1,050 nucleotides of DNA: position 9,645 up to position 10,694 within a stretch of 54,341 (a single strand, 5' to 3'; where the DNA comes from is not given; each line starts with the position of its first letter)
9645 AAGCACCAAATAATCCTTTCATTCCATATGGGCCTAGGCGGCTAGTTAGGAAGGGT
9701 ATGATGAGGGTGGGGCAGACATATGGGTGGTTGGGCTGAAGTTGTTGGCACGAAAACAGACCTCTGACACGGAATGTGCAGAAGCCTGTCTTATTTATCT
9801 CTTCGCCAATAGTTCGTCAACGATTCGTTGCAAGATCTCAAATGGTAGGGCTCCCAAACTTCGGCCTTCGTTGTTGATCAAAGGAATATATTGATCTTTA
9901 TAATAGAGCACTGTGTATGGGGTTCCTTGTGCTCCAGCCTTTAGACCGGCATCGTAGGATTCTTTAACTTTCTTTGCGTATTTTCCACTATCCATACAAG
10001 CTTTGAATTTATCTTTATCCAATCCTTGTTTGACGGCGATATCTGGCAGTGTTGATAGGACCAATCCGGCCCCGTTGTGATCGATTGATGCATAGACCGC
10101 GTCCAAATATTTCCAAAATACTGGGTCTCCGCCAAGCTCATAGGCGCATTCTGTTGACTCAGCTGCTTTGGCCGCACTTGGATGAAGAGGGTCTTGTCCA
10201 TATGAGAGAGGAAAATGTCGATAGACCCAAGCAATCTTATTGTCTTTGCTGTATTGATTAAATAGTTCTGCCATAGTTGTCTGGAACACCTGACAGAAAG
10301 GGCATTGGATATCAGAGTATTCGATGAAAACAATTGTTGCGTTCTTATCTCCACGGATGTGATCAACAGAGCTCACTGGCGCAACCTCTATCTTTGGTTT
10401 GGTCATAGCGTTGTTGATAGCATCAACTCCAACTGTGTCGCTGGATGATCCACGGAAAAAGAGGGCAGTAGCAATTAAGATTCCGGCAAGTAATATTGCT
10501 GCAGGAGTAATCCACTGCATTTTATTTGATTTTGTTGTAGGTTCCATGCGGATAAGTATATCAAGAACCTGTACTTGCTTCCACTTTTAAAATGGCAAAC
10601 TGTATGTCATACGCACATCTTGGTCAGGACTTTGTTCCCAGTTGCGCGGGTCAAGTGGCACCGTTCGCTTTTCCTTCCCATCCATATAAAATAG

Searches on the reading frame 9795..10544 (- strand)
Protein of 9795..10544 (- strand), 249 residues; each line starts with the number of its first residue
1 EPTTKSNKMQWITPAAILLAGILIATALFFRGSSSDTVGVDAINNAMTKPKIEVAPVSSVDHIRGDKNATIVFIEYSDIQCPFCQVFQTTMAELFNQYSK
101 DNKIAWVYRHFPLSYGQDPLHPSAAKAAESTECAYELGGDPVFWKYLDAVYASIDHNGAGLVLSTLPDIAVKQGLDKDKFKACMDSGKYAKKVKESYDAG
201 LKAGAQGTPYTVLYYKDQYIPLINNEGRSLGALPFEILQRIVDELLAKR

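Call 90: search_protein_families(library=pfam, proteins=[window:9795-10544:-], max_evalue=0.001)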
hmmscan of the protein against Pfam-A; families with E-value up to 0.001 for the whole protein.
window:9795-10544:- (249 aa): 3 families
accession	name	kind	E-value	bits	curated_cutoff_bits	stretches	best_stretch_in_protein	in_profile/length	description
PF13462.12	Thioredoxin_4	-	2.1e-17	64.2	23.2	1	61-209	5-141/165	Thioredoxin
PF01323.26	DSBA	-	2e-14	54.2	25.6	2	165-216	124-173/191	DSBA-like thioredoxin domain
PF13098.12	Thioredoxin_2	-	1.6e-05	25.6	27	1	68-238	4-100/104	Thioredoxin-like domain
